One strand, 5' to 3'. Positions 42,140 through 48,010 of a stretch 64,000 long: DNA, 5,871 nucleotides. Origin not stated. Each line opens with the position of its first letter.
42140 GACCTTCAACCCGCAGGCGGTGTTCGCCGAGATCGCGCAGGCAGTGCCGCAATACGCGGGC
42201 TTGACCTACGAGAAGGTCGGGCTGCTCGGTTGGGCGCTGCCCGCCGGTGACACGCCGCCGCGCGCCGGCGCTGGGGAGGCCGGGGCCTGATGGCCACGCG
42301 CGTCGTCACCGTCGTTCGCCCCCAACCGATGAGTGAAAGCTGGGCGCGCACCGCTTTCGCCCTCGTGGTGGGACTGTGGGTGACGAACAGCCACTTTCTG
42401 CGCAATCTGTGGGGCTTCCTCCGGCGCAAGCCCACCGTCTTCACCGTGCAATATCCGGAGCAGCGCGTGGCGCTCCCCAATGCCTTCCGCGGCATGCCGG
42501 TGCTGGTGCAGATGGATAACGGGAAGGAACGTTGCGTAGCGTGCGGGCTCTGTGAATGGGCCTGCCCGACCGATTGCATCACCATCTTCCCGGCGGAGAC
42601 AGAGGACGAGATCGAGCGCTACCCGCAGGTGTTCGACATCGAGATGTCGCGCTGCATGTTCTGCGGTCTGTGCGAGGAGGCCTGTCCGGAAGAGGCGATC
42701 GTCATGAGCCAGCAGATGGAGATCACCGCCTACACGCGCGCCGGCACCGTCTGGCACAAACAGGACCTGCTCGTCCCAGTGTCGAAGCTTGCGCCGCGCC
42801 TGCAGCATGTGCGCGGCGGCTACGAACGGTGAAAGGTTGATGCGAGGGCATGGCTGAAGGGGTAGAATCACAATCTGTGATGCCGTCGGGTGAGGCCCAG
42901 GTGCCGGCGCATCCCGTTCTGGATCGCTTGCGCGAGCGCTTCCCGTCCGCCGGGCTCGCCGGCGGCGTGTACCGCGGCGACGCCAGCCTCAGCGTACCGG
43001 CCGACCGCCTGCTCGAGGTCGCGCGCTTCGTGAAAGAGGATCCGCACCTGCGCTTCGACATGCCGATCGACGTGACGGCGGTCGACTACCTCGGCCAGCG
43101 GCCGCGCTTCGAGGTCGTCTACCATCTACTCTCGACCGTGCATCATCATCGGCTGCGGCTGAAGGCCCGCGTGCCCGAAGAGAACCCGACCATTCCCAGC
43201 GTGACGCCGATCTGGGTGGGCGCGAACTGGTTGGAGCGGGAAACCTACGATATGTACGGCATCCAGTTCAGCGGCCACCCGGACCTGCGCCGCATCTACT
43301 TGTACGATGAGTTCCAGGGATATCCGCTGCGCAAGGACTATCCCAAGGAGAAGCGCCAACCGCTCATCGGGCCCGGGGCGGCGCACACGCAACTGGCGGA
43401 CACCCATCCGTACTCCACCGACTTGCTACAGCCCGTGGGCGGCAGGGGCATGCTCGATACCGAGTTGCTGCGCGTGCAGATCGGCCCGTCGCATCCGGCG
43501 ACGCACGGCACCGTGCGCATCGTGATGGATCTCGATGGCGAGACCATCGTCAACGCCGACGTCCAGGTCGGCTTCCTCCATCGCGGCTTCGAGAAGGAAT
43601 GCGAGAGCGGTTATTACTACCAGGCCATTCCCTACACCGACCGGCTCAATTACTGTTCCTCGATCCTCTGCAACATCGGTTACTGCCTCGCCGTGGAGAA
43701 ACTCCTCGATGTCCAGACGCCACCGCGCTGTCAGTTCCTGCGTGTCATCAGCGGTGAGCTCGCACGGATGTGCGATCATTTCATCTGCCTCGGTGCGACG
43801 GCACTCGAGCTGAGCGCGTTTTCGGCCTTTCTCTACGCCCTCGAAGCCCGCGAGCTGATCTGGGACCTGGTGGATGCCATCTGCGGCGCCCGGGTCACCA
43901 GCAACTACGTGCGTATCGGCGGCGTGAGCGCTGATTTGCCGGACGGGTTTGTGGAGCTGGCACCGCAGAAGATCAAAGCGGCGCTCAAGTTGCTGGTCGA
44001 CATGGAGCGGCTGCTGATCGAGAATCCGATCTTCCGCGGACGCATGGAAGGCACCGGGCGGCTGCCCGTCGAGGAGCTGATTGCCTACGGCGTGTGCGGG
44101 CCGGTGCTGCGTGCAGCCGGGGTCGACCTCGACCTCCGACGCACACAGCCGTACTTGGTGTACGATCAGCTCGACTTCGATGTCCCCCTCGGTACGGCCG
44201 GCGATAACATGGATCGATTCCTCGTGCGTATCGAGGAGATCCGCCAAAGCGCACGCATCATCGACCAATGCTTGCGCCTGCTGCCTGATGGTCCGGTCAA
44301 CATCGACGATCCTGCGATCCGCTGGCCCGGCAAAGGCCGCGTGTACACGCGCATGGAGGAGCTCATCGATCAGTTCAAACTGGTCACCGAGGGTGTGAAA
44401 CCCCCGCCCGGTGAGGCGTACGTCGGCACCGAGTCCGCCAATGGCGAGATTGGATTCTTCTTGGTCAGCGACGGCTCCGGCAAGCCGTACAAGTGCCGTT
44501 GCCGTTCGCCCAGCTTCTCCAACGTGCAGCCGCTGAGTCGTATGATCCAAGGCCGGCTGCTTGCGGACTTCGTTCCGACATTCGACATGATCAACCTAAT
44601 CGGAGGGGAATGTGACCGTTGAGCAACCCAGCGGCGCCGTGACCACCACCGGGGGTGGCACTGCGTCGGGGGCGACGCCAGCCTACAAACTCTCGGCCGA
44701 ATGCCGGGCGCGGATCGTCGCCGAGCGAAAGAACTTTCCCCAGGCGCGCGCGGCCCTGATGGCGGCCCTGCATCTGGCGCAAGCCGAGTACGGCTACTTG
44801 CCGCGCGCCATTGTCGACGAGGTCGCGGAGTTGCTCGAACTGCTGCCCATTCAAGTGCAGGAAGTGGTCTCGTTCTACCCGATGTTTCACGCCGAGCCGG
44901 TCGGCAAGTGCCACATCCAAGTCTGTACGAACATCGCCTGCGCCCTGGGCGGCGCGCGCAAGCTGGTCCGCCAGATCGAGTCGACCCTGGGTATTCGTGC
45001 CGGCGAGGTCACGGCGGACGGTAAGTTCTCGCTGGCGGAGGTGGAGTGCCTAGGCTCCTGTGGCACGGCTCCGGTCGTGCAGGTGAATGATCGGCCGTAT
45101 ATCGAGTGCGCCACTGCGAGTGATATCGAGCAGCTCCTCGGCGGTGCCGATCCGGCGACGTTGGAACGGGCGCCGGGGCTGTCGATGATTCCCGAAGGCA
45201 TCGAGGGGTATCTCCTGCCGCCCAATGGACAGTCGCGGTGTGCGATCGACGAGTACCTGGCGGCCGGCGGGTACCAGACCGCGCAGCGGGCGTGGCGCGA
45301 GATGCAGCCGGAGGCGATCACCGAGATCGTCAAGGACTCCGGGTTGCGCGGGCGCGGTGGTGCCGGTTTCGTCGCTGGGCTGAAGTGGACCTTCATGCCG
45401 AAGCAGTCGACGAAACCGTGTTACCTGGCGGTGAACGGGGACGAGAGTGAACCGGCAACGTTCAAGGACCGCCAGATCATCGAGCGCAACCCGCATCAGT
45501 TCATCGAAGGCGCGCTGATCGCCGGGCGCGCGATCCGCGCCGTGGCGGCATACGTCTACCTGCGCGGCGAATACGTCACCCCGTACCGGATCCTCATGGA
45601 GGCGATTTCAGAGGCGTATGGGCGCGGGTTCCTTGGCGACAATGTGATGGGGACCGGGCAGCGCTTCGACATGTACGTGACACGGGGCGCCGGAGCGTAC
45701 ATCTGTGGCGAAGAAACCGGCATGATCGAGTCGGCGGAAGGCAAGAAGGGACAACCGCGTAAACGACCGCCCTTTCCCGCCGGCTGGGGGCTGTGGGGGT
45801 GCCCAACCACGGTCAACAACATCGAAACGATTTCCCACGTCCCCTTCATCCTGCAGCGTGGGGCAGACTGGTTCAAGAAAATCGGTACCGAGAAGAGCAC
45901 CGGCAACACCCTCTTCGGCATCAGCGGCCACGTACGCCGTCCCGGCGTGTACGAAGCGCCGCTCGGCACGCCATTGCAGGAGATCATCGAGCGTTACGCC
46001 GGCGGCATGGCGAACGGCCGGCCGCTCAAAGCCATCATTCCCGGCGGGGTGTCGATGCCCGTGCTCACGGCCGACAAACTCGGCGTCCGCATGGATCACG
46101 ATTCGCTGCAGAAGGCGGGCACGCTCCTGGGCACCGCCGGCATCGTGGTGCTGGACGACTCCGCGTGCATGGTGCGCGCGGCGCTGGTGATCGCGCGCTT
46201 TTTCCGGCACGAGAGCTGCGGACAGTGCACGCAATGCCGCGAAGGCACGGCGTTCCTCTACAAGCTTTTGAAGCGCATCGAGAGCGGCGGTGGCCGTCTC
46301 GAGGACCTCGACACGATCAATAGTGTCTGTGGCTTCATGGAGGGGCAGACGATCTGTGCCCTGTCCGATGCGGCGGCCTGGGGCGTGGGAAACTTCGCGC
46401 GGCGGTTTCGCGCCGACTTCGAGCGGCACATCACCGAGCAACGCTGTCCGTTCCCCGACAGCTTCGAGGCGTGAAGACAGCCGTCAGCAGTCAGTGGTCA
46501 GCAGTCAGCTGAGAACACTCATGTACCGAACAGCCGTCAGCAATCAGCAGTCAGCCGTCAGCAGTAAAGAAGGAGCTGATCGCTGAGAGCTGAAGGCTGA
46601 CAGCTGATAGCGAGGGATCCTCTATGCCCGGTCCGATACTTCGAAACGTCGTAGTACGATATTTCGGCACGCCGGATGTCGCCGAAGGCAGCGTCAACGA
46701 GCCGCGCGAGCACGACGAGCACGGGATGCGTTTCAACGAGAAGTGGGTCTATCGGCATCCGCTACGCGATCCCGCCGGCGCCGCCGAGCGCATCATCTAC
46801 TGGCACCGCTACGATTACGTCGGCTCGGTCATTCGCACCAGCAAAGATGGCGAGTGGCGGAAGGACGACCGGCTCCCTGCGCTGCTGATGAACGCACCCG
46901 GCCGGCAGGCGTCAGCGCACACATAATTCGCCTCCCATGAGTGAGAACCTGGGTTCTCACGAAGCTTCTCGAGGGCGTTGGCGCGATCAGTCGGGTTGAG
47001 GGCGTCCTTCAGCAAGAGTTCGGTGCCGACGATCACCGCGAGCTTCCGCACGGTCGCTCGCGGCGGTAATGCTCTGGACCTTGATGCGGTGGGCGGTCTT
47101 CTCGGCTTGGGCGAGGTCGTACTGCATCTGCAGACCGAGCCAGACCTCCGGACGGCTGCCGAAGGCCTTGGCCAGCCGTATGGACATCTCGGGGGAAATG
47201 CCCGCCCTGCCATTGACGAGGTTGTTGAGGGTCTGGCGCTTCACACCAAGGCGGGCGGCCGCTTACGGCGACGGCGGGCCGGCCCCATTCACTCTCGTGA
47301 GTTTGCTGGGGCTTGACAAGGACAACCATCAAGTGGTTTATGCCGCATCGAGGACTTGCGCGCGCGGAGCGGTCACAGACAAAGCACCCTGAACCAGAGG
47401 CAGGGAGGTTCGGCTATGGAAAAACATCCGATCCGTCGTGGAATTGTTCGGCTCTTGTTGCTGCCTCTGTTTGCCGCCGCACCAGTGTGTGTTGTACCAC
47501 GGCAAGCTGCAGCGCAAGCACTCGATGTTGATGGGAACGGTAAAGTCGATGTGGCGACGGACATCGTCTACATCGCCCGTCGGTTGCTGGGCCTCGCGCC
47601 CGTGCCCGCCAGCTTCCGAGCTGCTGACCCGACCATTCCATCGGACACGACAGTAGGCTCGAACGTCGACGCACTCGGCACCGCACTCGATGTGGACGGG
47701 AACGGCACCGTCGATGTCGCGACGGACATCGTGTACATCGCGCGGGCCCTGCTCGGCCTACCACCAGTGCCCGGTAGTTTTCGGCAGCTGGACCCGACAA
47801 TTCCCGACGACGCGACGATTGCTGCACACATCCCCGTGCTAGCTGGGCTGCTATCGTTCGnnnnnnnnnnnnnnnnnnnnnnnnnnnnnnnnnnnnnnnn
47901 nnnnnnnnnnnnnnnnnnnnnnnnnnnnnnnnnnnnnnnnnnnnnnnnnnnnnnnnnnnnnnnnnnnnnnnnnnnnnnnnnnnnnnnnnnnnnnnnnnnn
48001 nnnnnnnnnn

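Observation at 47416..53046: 1876-aa secreted mosaic protein with a domain combination I do not recognise as described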

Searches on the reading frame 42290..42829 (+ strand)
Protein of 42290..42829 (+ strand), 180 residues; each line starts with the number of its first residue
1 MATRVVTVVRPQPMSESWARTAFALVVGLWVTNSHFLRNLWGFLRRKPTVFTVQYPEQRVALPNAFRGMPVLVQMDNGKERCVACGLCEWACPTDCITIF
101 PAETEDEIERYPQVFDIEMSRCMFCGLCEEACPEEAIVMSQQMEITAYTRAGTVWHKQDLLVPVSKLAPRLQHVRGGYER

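Call 65: search_protein_families(library=pfam, proteins=[window:42290-42829:+], max_evalue=0.001)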
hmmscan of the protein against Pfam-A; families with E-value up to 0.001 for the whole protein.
window:42290-42829:+ (180 aa): 13 families
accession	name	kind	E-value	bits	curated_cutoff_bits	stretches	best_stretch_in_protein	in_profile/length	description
PF00037.32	Fer4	-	5.9e-14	51.6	21.1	2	117-137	3-23/24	4Fe-4S binding domain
PF12838.12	Fer4_7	-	1.2e-10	42.2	27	1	81-136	1-52/52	4Fe-4S dicluster domain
PF13187.11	Fer4_9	-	2e-10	41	27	2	81-137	1-52/52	4Fe-4S dicluster domain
PF13183.11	Fer4_8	-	1.3e-08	35.7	27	0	118-134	1-66/68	4Fe-4S dicluster domain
PF14697.11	Fer4_21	-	6.5e-08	33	35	0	79-98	38-58/59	4Fe-4S dicluster domain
PF12797.12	Fer4_2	-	1.1e-07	31.7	24.5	1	79-94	7-22/22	4Fe-4S binding domain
PF13484.11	Fer4_16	-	4.3e-07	31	30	0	121-144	1-25/66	4Fe-4S double cluster binding domain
PF13534.11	Fer4_17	-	4.4e-07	30.8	22.2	0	118-135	42-59/61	4Fe-4S dicluster domain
PF12837.12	Fer4_6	-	4.3e-06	26.8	25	0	115-137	2-24/24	4Fe-4S binding domain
PF13237.11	Fer4_10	-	7.8e-06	26.2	25.5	1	79-133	6-53/53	4Fe-4S dicluster domain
PF25160.1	LdpA_Fe-S-bd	-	4.4e-05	23.6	27.6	0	96-140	9-46/49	LdpA Fe-S cluster-binding domain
PF12800.12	Fer4_4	-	9.3e-05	22.9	24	0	120-134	2-16/17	4Fe-4S binding domain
PF12798.12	Fer4_3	-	0.0007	20.7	27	0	122-136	1-15/15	4Fe-4S binding domain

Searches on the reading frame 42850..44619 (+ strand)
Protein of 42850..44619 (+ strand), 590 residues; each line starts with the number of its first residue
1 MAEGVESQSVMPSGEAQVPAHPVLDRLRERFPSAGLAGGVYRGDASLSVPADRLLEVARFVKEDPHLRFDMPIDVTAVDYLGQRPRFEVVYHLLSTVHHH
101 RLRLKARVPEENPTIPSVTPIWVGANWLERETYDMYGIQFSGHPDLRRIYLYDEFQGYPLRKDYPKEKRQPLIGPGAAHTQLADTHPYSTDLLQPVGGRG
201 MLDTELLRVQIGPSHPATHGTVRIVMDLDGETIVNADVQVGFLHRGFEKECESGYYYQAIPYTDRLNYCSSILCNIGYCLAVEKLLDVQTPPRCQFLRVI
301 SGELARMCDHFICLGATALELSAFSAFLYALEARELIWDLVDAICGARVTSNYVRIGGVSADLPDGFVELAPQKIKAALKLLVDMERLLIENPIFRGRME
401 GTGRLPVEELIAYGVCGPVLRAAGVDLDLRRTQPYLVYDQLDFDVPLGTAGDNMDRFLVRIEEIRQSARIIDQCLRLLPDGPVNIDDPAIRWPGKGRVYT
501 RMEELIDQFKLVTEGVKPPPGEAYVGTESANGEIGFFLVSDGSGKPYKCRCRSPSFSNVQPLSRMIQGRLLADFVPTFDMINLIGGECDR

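Call 65: search_protein_families(library=pfam, proteins=[window:42850-44619:+], max_evalue=0.001)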
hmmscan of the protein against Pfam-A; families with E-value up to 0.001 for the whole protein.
window:42850-44619:+ (590 aa): 2 families
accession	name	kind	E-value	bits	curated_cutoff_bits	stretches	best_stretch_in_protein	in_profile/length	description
PF00346.24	Complex1_49kDa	-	1.6e-99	332.8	24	1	322-590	3-271/271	Respiratory-chain NADH dehydrogenase, 49 Kd subunit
PF00329.25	Complex1_30kDa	-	3.1e-47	160.6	22.5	1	48-169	2-123/124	Respiratory-chain NADH dehydrogenase, 30 Kd subunit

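Call 66: find_related_loci(query=window:42850-44619:+, collection=genome_contigs, flank=10000)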
Query window:42850-44619:+ (590 aa) in genome_contigs; peptide patterns used: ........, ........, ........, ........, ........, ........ (x = any residue, [..] = any of these).
599 stretches matched a pattern (row limit reached: there are more); 568 encode a relative of the query (tblastn E <= 1e-3); the best 80 are kept; 80 distinct loci.
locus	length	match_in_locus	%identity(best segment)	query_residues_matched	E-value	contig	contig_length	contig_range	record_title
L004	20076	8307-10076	78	5-590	0e+0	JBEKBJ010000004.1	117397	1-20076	MAG: Candidatus Binatia bacterium isolate SPRUCE 133 SPRUCE_133_4, whole genome shotgun sequence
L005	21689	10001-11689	71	23-589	0e+0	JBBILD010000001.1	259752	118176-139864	MAG: Myxococcales bacterium isolate SLS170214_bin_200 NODE_6_length_259752_cov_2.81536, whole genome shotgun sequence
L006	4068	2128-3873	69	5-590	0e+0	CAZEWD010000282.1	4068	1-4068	MAG TPA_asm: uncultured Candidatus Binatia bacterium isolate SRP263991_co5_163 genome assembly, contig: NODE_44962_lengt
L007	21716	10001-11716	69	15-590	0e+0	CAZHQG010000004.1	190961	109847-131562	MAG TPA_asm: uncultured Candidatus Binatia bacterium isolate binchicken_co40_104 genome assembly, contig: NODE_83_length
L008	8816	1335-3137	60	1-590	0e+0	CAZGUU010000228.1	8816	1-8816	MAG TPA_asm: uncultured Enterobacteriaceae bacterium isolate binchicken_co16_326 genome assembly, contig: NODE_13111_len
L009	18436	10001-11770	76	7-590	0e+0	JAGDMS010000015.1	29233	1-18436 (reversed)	MAG: Deltaproteobacteria bacterium isolate CTSoil_040 scaffold_219, whole genome shotgun sequence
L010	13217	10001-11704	79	23-590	0e+0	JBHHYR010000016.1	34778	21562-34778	MAG: Candidatus Binatia bacterium isolate Maj_2_bin.38 NODE_447_length_34778_cov_6.602022, whole genome shotgun sequence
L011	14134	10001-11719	57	22-590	0e+0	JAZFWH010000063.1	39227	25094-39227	MAG: Myxococcota bacterium isolate BS3bin.41 BS3bin.41_63, whole genome shotgun sequence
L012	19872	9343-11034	58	22-590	0e+0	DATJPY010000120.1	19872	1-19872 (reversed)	MAG TPA_asm: Myxococcota bacterium isolate SMAG_U14925 k141_926857, whole genome shotgun sequence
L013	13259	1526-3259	57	26-590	0e+0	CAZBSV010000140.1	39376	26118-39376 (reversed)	MAG TPA_asm: uncultured Spirochaetales bacterium isolate binchicken_co165_169 genome assembly, contig: k141_2067161, who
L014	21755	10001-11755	56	13-590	0e+0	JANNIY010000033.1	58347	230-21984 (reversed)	MAG: Deltaproteobacteria bacterium isolate SOY_40_metabat_221 SOY_40_k141_2843228, whole genome shotgun sequence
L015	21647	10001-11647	59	43-590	0e+0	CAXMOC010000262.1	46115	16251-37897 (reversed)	MAG: uncultured Opitutales bacterium isolate 07C-BC-St03_bin.23.orig genome assembly, contig: k141_1852519, whole genome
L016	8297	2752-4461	56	23-589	0e+0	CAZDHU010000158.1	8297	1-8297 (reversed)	MAG TPA_asm: uncultured Myxococcaceae bacterium isolate binchicken_co200_49 genome assembly, contig: k141_1469446, whole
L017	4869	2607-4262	57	43-590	0e+0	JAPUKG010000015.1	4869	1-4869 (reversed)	MAG: Proteobacteria bacterium isolate KW1-S15_187 KW1-S15_187_cg15, whole genome shotgun sequence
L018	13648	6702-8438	55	20-590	0e+0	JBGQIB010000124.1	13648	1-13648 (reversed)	MAG: bacterium isolate OBJ2_061818_070_59 k141_84398_length_13648_cov_12.6794, whole genome shotgun sequence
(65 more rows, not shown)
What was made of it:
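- The host is assigned from NuoCD, which is 76-79% identical to Binatia MAGs (call 66).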

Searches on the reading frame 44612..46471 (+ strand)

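Call 65: search_protein_families(library=pfam, proteins=[window:44612-46471:+], max_evalue=0.001)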
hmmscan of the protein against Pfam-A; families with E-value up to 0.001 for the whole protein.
window:44612-46471:+ (620 aa): 5 families
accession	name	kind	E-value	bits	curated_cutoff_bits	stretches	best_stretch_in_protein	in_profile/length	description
PF01257.25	2Fe-2S_thioredx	-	8.8e-48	162.3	24.8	1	40-176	6-141/145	Thioredoxin-like [2Fe-2S] ferredoxin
PF01512.22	Complex1_51K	-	6.7e-42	143.4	31.2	1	240-411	1-149/150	Nuo51 FMN-binding domain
PF10589.14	NADH_4Fe-4S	-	1.2e-26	92.8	23.5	1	523-606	2-85/85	NADH-ubiquinone oxidoreductase-F iron-sulfur binding region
PF10531.15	SLBB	-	4.9e-10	39.5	27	1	435-484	2-54/55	SLBB domain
PF22461.2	SLBB_2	-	5.3e-09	36.5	27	1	435-497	3-66/79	SLBB domain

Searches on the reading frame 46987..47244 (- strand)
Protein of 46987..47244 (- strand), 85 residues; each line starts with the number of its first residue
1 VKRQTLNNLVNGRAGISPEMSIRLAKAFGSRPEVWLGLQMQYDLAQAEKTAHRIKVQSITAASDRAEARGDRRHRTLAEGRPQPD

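Call 65: search_protein_families(library=pfam, proteins=[window:46987-47244:-], max_evalue=0.001)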
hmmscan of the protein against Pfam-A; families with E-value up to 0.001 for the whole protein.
window:46987-47244:- (85 aa): 1 family
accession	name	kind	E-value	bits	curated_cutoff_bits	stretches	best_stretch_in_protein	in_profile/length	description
PF01381.28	HTH_3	-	1.1e-05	25.7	23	1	1-33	21-53/55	Helix-turn-helix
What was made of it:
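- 46987..47244 (-): N-terminally truncated HigA-like HTH_3 gene fragment inside islet 1. Pfam HTH_3 matches only profile positions 21-53 of 55, starting at residue 1 of the ORF (call 65).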

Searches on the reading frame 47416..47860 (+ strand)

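Call 43: search_protein_families(library=pfam, proteins=[window:47416-47860:+], max_evalue=10)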
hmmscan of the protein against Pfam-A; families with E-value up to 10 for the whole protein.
window:47416-47860:+ (148 aa): 7 families
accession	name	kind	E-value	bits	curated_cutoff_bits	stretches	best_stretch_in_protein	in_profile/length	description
PF00404.24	Dockerin_1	-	4.5e-06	27.2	22.9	2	37-113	3-57/57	Dockerin type I domain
PF00036.39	EF-hand_1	-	0.0011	18.8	25.4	2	34-46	7-19/29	EF hand domain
PF13517.12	FG-GAP_3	-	0.0036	18.3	26.9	2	67-102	29-60/61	FG-GAP-like repeat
PF13405.12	EF-hand_6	-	0.0082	16.2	25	1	34-46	7-19/30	EF-hand domain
PF13202.12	EF-hand_5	-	0.02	14.8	25.9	2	34-46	6-18/25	EF hand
PF13499.12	EF-hand_7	-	0.031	15.1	30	1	34-100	9-58/67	EF-hand domain pair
PF01839.29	FG-GAP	-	0.11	12.9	22.1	1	33-48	5-20/37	FG-GAP repeat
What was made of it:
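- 47518..47847 (+): Two 55-aa dockerin-like / EF-hand-type Ca2+-loop repeats (aa 35-144): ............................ Dockerin_1 scores 27.2 bits against a cutoff of 22.9, with weaker EF-hand hits (call 43).
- Dockerin_1 scores above its cutoff when the N-terminus is scanned alone (call 43).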

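Call 44: search_protein_families(library=ncbifam, proteins=[window:47416-47860:+], max_evalue=10)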
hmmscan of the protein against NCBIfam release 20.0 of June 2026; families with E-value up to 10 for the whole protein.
window:47416-47860:+ (148 aa): 4 families
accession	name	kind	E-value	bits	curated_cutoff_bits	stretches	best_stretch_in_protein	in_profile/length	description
NF002110.2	PRK00951.1-6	equivalog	0.011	15.5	266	2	89-112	16-39/199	imidazoleglycerol-phosphate dehydratase HisB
NF002116.0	PRK00951.2-6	equivalog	0.029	14.3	269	1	35-55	20-40/197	imidazoleglycerol-phosphate dehydratase HisB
NF002112.0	PRK00951.2-2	equivalog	0.12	12.1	315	0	35-56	18-39/194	imidazoleglycerol-phosphate dehydratase HisB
NF002115.0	PRK00951.2-5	equivalog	0.14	11.9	289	0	35-55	19-39/195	imidazoleglycerol-phosphate dehydratase HisB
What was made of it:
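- On DUF4215 / Myxococcus cysteine-rich repeat (PF13948, TIGR02232): No Pfam or NCBIfam hit even at E up to 10 for aa 781-1178 (calls 43, 44).
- Checked: (a) No HMM matched the 'Myxococcus-type' repeat directly (calls 43, 44).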
